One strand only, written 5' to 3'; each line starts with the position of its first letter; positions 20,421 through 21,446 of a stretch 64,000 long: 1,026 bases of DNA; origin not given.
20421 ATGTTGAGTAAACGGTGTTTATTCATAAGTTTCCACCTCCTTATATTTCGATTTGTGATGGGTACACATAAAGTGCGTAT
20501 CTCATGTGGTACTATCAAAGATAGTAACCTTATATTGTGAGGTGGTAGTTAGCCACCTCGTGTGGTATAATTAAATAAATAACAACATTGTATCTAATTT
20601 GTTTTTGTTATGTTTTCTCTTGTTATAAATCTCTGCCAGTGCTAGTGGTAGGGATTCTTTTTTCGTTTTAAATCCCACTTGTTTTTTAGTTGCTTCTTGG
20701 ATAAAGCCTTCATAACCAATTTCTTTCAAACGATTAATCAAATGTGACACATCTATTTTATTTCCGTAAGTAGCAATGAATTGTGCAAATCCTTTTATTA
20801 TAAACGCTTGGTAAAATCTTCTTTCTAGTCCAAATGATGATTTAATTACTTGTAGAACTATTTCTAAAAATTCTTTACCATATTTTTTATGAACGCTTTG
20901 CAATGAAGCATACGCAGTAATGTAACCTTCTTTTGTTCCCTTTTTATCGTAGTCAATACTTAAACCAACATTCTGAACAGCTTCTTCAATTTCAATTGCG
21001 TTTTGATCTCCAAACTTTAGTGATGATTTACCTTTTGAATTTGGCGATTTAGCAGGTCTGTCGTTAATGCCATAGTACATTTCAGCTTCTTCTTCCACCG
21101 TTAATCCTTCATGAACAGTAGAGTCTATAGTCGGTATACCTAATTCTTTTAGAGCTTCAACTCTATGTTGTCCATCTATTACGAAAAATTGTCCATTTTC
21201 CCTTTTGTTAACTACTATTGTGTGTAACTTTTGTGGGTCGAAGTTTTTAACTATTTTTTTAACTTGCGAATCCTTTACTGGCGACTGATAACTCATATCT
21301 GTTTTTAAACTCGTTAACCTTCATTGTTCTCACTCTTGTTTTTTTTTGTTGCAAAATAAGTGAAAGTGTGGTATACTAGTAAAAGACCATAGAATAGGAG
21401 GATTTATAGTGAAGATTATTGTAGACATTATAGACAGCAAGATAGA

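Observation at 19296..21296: Reversed four-gene cassette (ParB-like protein plus Rad52/Sak-like annealase) between the tail-fibre and replication modules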

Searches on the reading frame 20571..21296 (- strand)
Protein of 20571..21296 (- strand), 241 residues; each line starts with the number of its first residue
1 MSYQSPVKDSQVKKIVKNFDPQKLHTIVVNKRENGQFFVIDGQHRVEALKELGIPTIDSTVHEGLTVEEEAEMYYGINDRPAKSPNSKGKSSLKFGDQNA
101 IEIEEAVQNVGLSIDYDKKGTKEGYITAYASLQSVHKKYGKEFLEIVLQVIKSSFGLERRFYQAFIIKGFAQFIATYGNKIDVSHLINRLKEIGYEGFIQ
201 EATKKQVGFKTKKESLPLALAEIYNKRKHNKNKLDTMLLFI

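Call 3: search_protein_families(library=pfam, proteins=[window:20571-21296:-], max_evalue=1)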
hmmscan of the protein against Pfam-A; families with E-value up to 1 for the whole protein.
window:20571-21296:- (241 aa): 4 families
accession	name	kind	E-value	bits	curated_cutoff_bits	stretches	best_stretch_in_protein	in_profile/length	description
PF20188.4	DUF6551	-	1.7e-19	70.7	26.8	1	3-194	6-200/242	Family of unknown function (DUF6551)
PF03235.19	GmrSD_N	-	0.0032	18.1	33.2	1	24-111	43-111/199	GmrSD restriction endonuclease, N-terminal domain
PF08857.17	ParBc_2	-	0.036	14.6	23.6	1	19-75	38-92/158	Putative ParB-like nuclease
PF14072.11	DndB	-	0.083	12.4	29.1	1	15-52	81-115/338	DNA-sulfur modification-associated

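Call 4: search_protein_families(library=phrogs, proteins=[window:20571-21296:-], max_evalue=0.01)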
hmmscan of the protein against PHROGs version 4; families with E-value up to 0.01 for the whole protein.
window:20571-21296:- (241 aa): 14 families
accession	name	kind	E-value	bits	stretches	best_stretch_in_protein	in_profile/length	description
phrog_1033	-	DNA, RNA and nucleotide metabolism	7.2e-35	122.3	1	2-237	46-308/334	ParB-like partition protein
phrog_17442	-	unknown function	3.2e-09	37.8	1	8-78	94-163/185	-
phrog_2558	-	unknown function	7.1e-08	32.7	1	2-144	58-217/342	-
phrog_3264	-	DNA, RNA and nucleotide metabolism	2.7e-07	31.5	1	7-73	67-133/337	ParB-like partition protein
phrog_12305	-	DNA, RNA and nucleotide metabolism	7.1e-05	23.1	1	26-72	45-86/271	ParB-like partition protein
phrog_723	-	DNA, RNA and nucleotide metabolism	0.00027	21.8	1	26-58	48-82/223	ParB-like partition protein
phrog_3951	-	unknown function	0.00031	21.3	0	24-62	56-96/301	-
phrog_16545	-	DNA, RNA and nucleotide metabolism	0.002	19.5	1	12-74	24-87/154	ParB-like partition protein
phrog_498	-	other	0.0027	17.3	1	24-72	71-117/633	DNA methyltransferase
phrog_8071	-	DNA, RNA and nucleotide metabolism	0.0029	17.9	1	25-74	43-89/389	ParB-like partition protein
phrog_940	-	DNA, RNA and nucleotide metabolism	0.0033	17.7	1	12-95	32-107/388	nuclease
phrog_33277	-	DNA, RNA and nucleotide metabolism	0.0044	18.2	1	2-59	83-140/150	ParB-like partition protein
phrog_4715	-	DNA, RNA and nucleotide metabolism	0.007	15.8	0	27-63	187-223/630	ParB-like partition protein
phrog_7405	-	unknown function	0.0094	16.6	0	11-70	46-107/250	-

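Call 13: search_dna_similar(query=window:20571-21296:-, collection=phages, mode=protein, max_rows=40)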
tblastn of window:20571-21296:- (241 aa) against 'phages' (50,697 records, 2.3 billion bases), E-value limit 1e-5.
Records with a match: 75; places in all: 75; records where one place covers at least 80% of the query: 64.
Best place of each record, by identity: 60-80% 2; <60% 73.
By first word of the organism name: Mycobacterium 30; Staphylococcus 11; Gordonia 9; Bacteriophage 4; Coprococcus 4; Blautia 3; Lachnospiraceae 2; Agathobacter 2; Faecalimonas 2; Ochrobactrum 2; and 5 more.
By host as written in the record: Mycobacterium smegmatis mc2 155 12; Gordonia terrae 3612 8; - 7; Staphylococcus aureus 5; Coprococcus sp. 4; Blautia sp. 3; Staphylococcus saprophyticus 2; Staphylococcus hominis 2; and 22 more.
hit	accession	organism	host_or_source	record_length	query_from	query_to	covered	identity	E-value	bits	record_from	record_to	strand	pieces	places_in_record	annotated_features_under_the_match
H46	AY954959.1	Staphylococcus phage EW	-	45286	1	241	100%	69.8%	3e-113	362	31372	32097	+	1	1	ORF017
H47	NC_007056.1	Staphylococcus phage EW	Staphylococcus aureus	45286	1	241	100%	69.8%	3e-113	362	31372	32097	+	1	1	ParB-like partition protein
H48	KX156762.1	Staphylococcus phage vB_SauS_IMEP5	Staphylococcus aureus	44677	1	241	100%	59.3%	8e-93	303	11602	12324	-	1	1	hypothetical protein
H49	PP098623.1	Staphylococcus phage 7094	Staphylococcus aureus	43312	1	241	100%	56.8%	8e-89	291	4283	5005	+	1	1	hypothetical protein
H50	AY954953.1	Staphylococcus phage 85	-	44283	1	241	100%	56.8%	8e-89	291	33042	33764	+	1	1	ORF016 | ORF051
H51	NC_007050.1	Staphylococcus phage 85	Staphylococcus aureus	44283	1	241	100%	56.8%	8e-89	291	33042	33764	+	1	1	ParB-like partition protein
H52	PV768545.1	Staphylococcus phage SA2P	Staphylococcus aureus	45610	1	241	100%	56.8%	3e-88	290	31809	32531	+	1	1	ParB-like partition protein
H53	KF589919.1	Staphylococcus phage phiRS7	Staphylococcus saprophyticus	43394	1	228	95%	52.6%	5e-74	249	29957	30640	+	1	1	hypothetical protein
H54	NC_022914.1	Staphylococcus phage phiRS7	Staphylococcus saprophyticus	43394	1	228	95%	52.6%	5e-74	249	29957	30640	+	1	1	ParB-like partition protein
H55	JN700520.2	Staphylococcus phage StB12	Staphylococcus hominis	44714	2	233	96%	32.5%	6e-28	117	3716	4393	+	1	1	hypothetical protein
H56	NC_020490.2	Staphylococcus phage StB12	Staphylococcus hominis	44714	2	233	96%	32.5%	6e-28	117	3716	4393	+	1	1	ParB-like partition protein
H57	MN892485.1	Gordonia phage Kuwabara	soil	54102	15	235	92%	31.1%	3e-20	95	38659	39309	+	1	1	55: ParB-like nuclease domain protein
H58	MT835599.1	Bacteriophage sp.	human fecal samples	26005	4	238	98%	29.1%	3e-17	86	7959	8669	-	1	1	record has no annotation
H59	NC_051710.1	Mycobacterium phage Spikelee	Mycobacterium smegmatius mc2 155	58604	8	228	92%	28.8%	3e-20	95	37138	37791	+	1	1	54: ParB-like partition protein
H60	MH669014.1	Mycobacterium phage Spikelee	Mycobacterium smegmatius mc2 155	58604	8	228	92%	28.8%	3e-20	95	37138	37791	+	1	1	54: hypothetical protein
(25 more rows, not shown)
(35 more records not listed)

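Call 15: get_annotated_region(hit=H47, flank=4000)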
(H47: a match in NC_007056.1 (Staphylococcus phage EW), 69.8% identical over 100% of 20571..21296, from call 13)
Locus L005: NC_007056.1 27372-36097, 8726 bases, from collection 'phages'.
description: Staphylococcus phage EW, complete genome.
organism: Staphylococcus phage EW (NCBI taxid 2936814)
taxonomy: Viruses; Duplodnaviria; Heunggongvirae; Uroviricota; Caudoviricetes; Azeredovirinae; Phietavirus; Phietavirus EW
host: Staphylococcus aureus; source: -; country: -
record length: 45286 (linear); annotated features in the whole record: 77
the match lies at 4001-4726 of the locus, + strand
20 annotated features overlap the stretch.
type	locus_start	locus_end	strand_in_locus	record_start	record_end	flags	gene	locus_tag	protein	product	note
CDS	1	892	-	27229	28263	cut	-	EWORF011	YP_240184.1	integrase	-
CDS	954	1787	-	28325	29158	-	-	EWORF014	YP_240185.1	transcriptional regulator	-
CDS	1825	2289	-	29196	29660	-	-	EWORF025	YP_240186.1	metallo-protease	-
CDS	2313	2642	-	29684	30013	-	-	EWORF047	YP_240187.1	transcriptional regulator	-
CDS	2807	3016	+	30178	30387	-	-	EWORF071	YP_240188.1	transcriptional repressor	-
CDS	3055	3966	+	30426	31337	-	-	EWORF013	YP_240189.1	ParB-like partition nuclease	-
CDS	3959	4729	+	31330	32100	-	-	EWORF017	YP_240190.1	ParB-like partition protein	-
CDS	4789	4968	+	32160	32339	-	-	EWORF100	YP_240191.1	ORF100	-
CDS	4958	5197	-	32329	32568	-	-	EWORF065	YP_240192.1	ORF065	-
CDS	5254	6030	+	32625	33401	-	-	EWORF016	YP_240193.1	Rha family transcriptional regulator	-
CDS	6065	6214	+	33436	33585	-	-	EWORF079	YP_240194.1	ORF079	-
CDS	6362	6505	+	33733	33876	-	-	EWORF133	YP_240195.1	ORF133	-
CDS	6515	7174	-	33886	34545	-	-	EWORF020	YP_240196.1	ORF020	-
CDS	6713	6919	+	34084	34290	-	-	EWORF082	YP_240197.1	ORF082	-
CDS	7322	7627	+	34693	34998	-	-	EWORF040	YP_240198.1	DUF771 domain-containing protein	-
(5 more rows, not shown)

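Call 16: get_annotated_region(hit=H51, flank=4500)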
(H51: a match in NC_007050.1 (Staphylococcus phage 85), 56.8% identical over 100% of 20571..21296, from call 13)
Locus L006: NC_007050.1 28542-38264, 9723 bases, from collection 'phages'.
description: Staphylococcus phage 85, complete genome.
organism: Staphylococcus phage 85 (NCBI taxid 2908111)
taxonomy: Viruses; Duplodnaviria; Heunggongvirae; Uroviricota; Caudoviricetes; Azeredovirinae; Dubowvirus; Dubowvirus dv85
host: Staphylococcus aureus; source: -; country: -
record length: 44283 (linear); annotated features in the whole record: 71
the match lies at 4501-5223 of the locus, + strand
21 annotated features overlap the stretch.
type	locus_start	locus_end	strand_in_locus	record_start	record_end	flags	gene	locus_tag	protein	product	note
CDS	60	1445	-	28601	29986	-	-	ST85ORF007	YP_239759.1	integrase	-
CDS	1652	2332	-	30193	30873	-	-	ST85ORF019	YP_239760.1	antitoxin mazE-like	-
CDS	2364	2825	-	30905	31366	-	-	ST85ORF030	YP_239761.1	metallo-protease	-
CDS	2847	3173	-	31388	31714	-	-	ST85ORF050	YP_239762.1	transcriptional regulator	-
CDS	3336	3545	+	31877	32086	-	-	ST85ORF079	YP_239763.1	transcriptional repressor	-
CDS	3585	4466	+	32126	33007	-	-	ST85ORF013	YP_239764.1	ParB-like partition nuclease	-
CDS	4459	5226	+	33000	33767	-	-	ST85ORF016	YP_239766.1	ParB-like partition protein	-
CDS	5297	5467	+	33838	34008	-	-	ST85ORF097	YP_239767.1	ORF097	-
CDS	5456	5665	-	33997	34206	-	-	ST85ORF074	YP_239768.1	ORF074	-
CDS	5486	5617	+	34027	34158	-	-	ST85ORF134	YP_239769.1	ORF134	-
CDS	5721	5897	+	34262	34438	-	-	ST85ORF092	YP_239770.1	ORF092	-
CDS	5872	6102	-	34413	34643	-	-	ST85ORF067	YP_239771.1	ORF067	-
CDS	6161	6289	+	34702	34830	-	-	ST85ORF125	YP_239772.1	ORF125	-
CDS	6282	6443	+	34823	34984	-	-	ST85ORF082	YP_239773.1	DUF1270 family protein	-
CDS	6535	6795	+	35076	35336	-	-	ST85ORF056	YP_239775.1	DUF1108 family protein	-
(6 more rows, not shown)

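Call 21: find_encoding_contigs(protein=window:20571-21296:-, flank=10000, max_places=10)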
Protein window:20571-21296:- (241 aa): no gene with exactly this product is on record in the collection.

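Call 23: find_related_loci(query=window:20571-21296:-, collection=viral_contigs, flank=6000)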
Query window:20571-21296:- (241 aa) in viral_contigs; peptide patterns used: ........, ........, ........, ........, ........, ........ (x = any residue, [..] = any of these).
25 stretches matched a pattern; 17 encode a relative of the query (tblastn E <= 1e-3); 17 distinct loci.
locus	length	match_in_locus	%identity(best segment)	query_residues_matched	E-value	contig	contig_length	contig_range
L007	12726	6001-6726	70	1-241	3e-117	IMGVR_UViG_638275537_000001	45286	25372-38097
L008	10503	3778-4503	69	1-241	3e-117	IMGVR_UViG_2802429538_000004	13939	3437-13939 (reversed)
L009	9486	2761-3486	70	1-241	5e-117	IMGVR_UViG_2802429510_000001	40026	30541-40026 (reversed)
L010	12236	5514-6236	68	1-241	1e-116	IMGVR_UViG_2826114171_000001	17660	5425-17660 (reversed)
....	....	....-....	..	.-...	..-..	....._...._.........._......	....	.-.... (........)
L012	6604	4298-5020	57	1-241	4e-93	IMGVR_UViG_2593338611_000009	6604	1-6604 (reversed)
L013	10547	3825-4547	57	1-241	6e-93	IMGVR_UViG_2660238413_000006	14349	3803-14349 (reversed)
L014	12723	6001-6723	57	1-241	7e-93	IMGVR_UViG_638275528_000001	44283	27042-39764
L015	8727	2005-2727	57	1-241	6e-93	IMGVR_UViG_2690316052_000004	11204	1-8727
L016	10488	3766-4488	57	1-241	2e-92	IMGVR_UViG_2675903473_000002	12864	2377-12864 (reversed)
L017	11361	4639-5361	57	1-241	2e-92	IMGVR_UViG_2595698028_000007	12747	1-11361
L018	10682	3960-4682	57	1-241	2e-92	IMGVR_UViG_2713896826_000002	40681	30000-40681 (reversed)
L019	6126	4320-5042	57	1-241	2e-92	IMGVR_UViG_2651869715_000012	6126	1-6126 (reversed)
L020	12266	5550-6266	51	1-239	6e-78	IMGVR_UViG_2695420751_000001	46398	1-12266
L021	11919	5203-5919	51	1-239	6e-78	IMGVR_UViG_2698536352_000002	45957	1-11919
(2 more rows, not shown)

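Call 24: find_related_loci(query=window:20571-21296:-, collection=genome_contigs, flank=6000)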
Query window:20571-21296:- (241 aa) in genome_contigs; peptide patterns used: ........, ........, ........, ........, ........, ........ (x = any residue, [..] = any of these).
138 stretches matched a pattern, but none encodes a relative of the query by tblastn (E <= 1e-3).

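Call 25: find_homologous_proteins(query=window:20571-21296:-, max_evalue=0.00001)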
Query window:20571-21296:- (241 aa): 40 proteins with E <= 0.00001 among 505 candidates.
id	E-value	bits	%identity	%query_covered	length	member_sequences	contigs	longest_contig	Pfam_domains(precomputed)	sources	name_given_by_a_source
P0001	1.7e-148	510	98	100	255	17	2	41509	PF20188.5,PF02195.27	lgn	-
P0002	3.1e-135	467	86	100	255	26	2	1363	PF20188.5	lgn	-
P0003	8.8e-118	410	76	100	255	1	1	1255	PF20188.5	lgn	-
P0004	2.1e-117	408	75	100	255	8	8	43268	PF20188.5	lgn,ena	-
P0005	7.8e-115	400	74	100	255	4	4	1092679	PF20188.5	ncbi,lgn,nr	ncbi:ParB/Srx family N-terminal domain-containing protein [Staphylococcus saprophyticus]|nr:ParB/Srx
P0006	8.4e-114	397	73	100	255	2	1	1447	PF20188.5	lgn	-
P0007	9.7e-114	397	73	100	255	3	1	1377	PF20188.5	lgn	-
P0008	2.0e-108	379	70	100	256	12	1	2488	PF20188.5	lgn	-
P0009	2.3e-108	379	70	100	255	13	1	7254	PF20188.5,PF02195.27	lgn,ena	-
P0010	3.9e-107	375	68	100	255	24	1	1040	PF20188.5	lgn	-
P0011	9.1e-106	370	67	100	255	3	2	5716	PF20188.5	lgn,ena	-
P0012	2.0e-99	350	67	100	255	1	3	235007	PF20188.5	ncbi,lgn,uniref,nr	ncbi:DUF6551 family protein [Mammaliicoccus sciuri]|uniref:DUF6551 family protein n=1 Tax=Mammaliico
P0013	2.8e-91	323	62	100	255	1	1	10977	PF20188.5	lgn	-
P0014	2.9e-91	323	61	100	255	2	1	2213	PF20188.5,PF02195.27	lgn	-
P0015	3.9e-89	316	59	100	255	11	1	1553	PF20188.5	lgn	-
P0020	4.9e-84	299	56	100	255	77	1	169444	PF20188.5,PF02195.27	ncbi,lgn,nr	ncbi:TPA: ParB N-terminal domain-containing protein [Staphylococcus aureus]|nr:ParB N-terminal domai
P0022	1.4e-72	262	53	95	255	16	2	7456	PF20188.5,PF02195.27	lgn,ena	-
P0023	4.4e-71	257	51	99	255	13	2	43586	PF20188.5,PF02195.27,PF03235.20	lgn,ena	-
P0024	2.5e-68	248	50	100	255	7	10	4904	PF20188.5,PF02195.27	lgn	-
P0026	2.3e-60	222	44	100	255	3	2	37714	PF20188.5,PF02195.27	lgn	-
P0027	3.5e-58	215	43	100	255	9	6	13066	PF20188.5,PF02195.27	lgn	-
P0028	7.9e-36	142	37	97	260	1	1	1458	PF20188.5,PF02195.27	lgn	-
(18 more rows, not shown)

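Call 26: find_encoding_contigs(protein=P0001, flank=10000, max_places=6)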
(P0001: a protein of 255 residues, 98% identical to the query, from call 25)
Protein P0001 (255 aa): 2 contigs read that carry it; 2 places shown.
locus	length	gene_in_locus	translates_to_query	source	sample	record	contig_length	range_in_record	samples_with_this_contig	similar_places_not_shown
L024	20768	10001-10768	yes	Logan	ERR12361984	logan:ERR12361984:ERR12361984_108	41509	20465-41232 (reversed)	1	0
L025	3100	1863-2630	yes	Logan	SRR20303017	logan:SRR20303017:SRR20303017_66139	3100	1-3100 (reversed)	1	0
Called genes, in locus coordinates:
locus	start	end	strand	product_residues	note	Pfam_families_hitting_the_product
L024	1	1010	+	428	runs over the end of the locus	?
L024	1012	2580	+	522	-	PF10651:BppU_N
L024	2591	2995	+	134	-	PF27183:Phage_YomQ_N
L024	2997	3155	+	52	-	PF09693:Phage_XkdX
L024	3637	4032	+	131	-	-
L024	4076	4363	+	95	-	PF04688:Holin_SPP1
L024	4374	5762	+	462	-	PF05257:CHAP, PF01520:Amidase_3, PF08460:SH3_5 (weak), PF25606:SH3b_P2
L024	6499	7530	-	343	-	PF14659:Phage_int_SAM_3 (faint), PF00589:Phage_integrase, PF22823:MrpR_C_cat (weak)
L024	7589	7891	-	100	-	PF05154:TM2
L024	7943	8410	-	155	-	PF06114:Peptidase_M78 (weak)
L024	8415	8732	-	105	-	PF13560:HTH_31 (weak), PF01381:HTH_3, PF13443:HTH_26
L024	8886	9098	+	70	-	PF12844:HTH_19, PF13560:HTH_31 (weak), PF01381:HTH_3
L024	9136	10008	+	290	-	PF02195:ParB_N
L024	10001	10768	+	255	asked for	PF02195:ParB_N (faint), PF20188:DUF6551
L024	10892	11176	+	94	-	PF05595:DUF771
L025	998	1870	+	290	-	PF02195:ParB_N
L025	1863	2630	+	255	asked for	PF02195:ParB_N (faint), PF20188:DUF6551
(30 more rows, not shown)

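Call 60: search_solved_structures(query=window:20571-21296:-, max_evalue=1)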
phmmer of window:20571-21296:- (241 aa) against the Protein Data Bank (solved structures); distinct sequences matched with E-value up to 1: 8.
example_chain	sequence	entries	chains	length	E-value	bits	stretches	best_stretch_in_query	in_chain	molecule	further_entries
8prj_A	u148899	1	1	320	8.1e-05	25.5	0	59-107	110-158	v31Bagel8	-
8prs_A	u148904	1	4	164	0.016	18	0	59-107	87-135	nvBagel4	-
5uje_A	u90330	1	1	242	0.024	17.4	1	20-58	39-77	SbnI protein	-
8pra_A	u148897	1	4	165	0.065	16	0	59-107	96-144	Cell surface protein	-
6ky4_A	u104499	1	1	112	0.21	14.4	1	30-65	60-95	Sulfiredoxin, chloroplastic/mitochondrial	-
6nr6_A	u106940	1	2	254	0.36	13.6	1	22-58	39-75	Bifunctional transcriptional regulator/O-phospho-L-serine synthase SbnI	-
5ujd_A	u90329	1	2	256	0.37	13.6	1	22-58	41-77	Siderophore biosynthesis protein SbnI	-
8h2c_A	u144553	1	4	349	0.59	12.9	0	89-169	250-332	Pseudaminic acid synthase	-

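Call 62: search_protein_families(library=padloc, proteins=[window:20571-21296:-], max_evalue=0.1)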
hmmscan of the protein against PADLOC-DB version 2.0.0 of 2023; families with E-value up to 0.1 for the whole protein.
window:20571-21296:- (241 aa): 5 families
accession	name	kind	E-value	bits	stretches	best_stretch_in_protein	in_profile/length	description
PDLC04008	PD-Lambda-5_A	-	5.2e-05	20.3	1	15-60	50-96/449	-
PDLC03998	PD-Lambda-5_A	-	0.0027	14.6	1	16-57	50-92/466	-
PDLC04009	PD-Lambda-5_A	-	0.012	12.4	1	18-57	53-92/488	-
PDLC01902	Can1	-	0.025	11.1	1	31-76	93-138/598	-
PDLC03999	PD-Lambda-5_A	-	0.033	10.8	1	27-57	62-92/493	-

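Call 63: search_protein_families(library=ncbifam, proteins=[window:20571-21296:-], max_evalue=0.1)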
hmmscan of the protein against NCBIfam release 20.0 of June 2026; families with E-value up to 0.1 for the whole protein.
window:20571-21296:- (241 aa): 3 families
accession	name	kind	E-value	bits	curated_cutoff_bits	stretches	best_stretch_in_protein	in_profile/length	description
TIGR03187.1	DGQHR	domain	0.00029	20.7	58.85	1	23-87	86-154/276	DGQHR domain-containing protein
NF033589.0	staphy_B_SbnI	equivalog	0.00047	19.6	350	1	23-58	40-75/254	bifunctional transcriptional regulator/O-phospho-L-serine synthase SbnI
TIGR04172.1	DGQHR_dnd_1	hypoth_equivalog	0.012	14.6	450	1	7-54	84-129/381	DNA phosphorothioation-associated DGQHR protein 1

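Call 72: predict_structure(alignment_id=A4)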
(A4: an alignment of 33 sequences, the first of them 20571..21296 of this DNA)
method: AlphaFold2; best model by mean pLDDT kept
length: 241 residues; sequences in the alignment: 33
mean_pLDDT: 90.5   pTM: 0.77
mean pLDDT of the five models: 90.5, 90.4, 89.9, 89.8, 87.2
residues with pLDDT >= 90: 155; 70-90: 81; 50-70: 5; < 50: 0
segments of 3 or more residues with pLDDT < 50: none
pLDDT, mean of each block of 10 residues (from residue 1): 80 87 81 91 90 89 92 86 89 93 98 89 90 98 98 96 96 93 95 96 82 85 91 89 77
secondary structure, 60 per line:
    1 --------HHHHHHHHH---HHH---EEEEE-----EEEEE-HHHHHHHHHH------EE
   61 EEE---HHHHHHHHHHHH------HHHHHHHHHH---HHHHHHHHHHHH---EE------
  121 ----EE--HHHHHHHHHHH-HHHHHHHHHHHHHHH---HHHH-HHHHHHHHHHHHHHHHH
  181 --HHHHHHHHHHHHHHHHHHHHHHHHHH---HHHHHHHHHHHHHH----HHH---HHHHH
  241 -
elements in order: H9-17 E27-31 E37-41 H43-52 E59-63 H67-78 H85-94 H98-109 H129-139 H141-155 H159-162 H164-180 H183-208 H212-225 H236-240

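Call 74: fold_search(model_id=the predicted structure, library=pdb)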
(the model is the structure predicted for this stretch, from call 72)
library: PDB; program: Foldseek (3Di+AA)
matches with E <= 10: 122; with E <= 0.001: 0
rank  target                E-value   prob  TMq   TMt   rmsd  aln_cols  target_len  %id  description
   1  7ol9_B                2.9e-03  1.00  0.29  0.34  15.0       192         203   17  Crystal structure of C-terminally truncated Bacillus subtilis nucleoid occlusion protein (Noc) complexed to the Noc-bi (released 2022-03-09)
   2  6sdk_B                3.1e-03  1.00  0.38  0.45   9.6       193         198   13  Crystal structure of bacterial ParB dimer bound to CDP (released 2019-10-23)
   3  7ng0                  3.1e-03  1.00  0.41  0.48   8.8       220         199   19  Crystal structure of N- and C-terminally truncated Geobacillus thermoleovorans nucleoid occlusion protein Noc (released 2021-02-17)
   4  7ol9_A                8.1e-03  0.98  0.23  0.28  18.6       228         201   15  Crystal structure of C-terminally truncated Bacillus subtilis nucleoid occlusion protein (Noc) complexed to the Noc-bi (released 2022-03-09)
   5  6sdk_A                1.5e-02  1.00  0.42  0.49   8.6       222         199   16  Crystal structure of bacterial ParB dimer bound to CDP (released 2019-10-23)
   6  7o0n_A                1.7e-02  1.00  0.43  0.51   8.6       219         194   15  Crystal structure of a ParB E93A mutant from Myxococcus xanthus bound to CDP and monothiophosphate (released 2021-09-15)
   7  7bnk_B                2.0e-02  1.00  0.42  0.50   8.7       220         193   15  Crystal structure of ParB from Myxococcus xanthus bound to CDP and Monothiophosphate (released 2021-09-08)
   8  7bnr_A                2.2e-02  1.00  0.37  0.44  10.6       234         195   13  Crystal structure of a ParB Q52A mutant from Myxococcus xanthus bound to CTPyS (released 2021-09-08)
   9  7bnr_B                2.5e-02  1.00  0.41  0.49   9.7       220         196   14  Crystal structure of a ParB Q52A mutant from Myxococcus xanthus bound to CTPyS (released 2021-09-08)
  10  7bm8_A                2.6e-02  1.00  0.33  0.43  10.8       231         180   11  Crystal structure of the C-terminally truncated chromosome-partitioning protein ParB from Caulobacter crescentus compl (released 2021-04-28)
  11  1vz0_H                3.7e-02  0.97  0.25  0.32  14.4       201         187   16  Chromosome segregation protein Spo0J from Thermus thermophilus (released 2004-07-19)
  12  1vz0_B                3.7e-02  0.97  0.23  0.28  13.6       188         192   15  Chromosome segregation protein Spo0J from Thermus thermophilus (released 2004-07-19)
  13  1vz0_F                4.1e-02  0.96  0.26  0.32  14.7       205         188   18  Chromosome segregation protein Spo0J from Thermus thermophilus (released 2004-07-19)
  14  7bnk_A                4.7e-02  0.99  0.36  0.43  11.5       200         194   14  Crystal structure of ParB from Myxococcus xanthus bound to CDP and Monothiophosphate (released 2021-09-08)
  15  1vz0_A                4.9e-02  0.97  0.23  0.28  13.7       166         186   14  Chromosome segregation protein Spo0J from Thermus thermophilus (released 2004-07-19)
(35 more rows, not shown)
